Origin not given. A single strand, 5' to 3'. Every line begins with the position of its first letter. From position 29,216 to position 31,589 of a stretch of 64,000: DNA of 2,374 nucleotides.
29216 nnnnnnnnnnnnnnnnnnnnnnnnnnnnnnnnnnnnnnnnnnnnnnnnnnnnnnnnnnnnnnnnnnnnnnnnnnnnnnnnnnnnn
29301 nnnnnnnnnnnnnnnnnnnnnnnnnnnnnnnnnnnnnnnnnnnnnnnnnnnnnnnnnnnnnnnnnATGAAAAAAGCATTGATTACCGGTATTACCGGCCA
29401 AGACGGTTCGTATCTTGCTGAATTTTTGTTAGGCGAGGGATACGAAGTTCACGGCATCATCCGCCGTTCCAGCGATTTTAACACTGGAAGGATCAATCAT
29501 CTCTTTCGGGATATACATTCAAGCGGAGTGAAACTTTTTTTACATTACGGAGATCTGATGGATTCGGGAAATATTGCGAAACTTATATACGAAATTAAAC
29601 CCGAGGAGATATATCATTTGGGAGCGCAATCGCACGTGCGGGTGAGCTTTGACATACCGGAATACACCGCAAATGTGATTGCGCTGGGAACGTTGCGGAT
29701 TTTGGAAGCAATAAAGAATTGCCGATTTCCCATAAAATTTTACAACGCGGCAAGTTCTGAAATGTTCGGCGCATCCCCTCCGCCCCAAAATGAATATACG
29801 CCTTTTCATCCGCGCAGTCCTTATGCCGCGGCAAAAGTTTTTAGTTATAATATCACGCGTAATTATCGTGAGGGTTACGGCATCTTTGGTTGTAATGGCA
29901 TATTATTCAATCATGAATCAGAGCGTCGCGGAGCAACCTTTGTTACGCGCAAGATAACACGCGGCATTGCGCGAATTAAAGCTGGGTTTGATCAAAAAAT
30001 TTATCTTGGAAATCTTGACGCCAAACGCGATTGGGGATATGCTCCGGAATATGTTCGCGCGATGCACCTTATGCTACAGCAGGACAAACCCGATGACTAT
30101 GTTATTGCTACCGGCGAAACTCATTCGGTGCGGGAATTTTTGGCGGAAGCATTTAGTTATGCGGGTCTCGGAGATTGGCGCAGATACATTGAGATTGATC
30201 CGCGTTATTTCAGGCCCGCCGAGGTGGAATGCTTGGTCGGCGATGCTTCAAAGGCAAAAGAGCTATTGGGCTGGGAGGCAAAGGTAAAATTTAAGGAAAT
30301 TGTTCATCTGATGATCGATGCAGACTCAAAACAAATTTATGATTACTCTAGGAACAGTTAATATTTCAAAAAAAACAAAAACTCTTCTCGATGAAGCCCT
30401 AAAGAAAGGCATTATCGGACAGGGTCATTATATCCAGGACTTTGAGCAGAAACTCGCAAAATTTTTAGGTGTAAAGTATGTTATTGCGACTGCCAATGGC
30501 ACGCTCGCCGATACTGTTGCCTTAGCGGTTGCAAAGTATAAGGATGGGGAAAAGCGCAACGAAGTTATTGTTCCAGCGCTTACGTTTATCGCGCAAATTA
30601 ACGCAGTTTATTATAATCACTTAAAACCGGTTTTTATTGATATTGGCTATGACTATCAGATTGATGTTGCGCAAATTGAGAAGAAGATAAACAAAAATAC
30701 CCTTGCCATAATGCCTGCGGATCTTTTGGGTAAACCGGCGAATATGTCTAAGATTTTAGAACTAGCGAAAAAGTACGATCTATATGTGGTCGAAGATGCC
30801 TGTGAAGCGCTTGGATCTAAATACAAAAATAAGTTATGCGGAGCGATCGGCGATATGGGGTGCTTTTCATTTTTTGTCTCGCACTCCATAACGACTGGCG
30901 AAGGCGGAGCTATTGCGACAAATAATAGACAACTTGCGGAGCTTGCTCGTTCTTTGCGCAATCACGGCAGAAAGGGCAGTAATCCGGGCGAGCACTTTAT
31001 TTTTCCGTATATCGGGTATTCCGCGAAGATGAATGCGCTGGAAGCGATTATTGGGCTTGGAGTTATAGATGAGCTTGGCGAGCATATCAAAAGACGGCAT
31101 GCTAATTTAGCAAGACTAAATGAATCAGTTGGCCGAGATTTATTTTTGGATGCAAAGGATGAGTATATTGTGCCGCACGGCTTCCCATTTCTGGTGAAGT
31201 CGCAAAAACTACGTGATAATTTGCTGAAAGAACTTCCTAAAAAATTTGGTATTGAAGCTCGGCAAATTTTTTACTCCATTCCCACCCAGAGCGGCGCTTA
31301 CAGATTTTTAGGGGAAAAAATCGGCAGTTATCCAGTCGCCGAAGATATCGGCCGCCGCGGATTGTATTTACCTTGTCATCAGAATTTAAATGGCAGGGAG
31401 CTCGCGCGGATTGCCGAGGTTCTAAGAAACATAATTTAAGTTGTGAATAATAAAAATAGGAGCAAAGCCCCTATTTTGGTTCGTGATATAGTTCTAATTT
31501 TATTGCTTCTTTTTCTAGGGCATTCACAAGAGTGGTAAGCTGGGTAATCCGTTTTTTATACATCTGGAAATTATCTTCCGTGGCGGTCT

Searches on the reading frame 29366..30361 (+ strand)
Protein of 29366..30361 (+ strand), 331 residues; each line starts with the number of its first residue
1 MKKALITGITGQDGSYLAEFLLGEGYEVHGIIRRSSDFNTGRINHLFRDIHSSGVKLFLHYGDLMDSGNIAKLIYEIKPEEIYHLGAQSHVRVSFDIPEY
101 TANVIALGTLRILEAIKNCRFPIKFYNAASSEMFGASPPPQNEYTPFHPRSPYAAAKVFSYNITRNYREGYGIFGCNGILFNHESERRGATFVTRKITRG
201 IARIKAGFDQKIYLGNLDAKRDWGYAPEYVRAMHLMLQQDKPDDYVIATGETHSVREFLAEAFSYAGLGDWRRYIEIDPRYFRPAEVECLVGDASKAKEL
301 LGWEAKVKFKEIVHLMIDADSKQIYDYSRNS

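Call 24: search_protein_families(library=pfam, proteins=[window:29366-30361:+], max_evalue=0.001)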
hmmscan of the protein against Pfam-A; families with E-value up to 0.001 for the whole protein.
window:29366-30361:+ (331 aa): 3 families
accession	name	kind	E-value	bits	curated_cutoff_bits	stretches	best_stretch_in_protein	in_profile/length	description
PF16363.11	GDP_Man_Dehyd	-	1.6e-133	445.7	27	1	5-316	1-332/332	GDP-mannose 4,6 dehydratase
PF01370.27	Epimerase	-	3.1e-69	233.5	20.9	1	4-248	1-240/240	NAD dependent epimerase/dehydratase family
PF04321.23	RmlD_sub_bind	-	0.00013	21.6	27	1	3-174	2-146/287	RmlD substrate binding domain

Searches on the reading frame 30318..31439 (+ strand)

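Call 24: search_protein_families(library=pfam, proteins=[window:30318-31439:+], max_evalue=0.001)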
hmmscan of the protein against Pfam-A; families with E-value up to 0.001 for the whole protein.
window:30318-31439:+ (373 aa): 4 families
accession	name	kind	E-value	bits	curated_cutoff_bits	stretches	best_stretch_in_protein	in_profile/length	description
PF01041.23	DegT_DnrJ_EryC1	-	1e-87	295.1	19.8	1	16-369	3-359/360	DegT/DnrJ/EryC1/StrS aminotransferase family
PF00266.25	Aminotran_5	-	1.5e-05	24.6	21.5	1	39-206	45-217/371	Aminotransferase class-V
PF01212.27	Beta_elim_lyase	-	3.7e-05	23.6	27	1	35-204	30-214/288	Beta-eliminating lyase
PF00155.27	Aminotran_1_2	-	0.00014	21.7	19.7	1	33-127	38-140/361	Aminotransferase class I and II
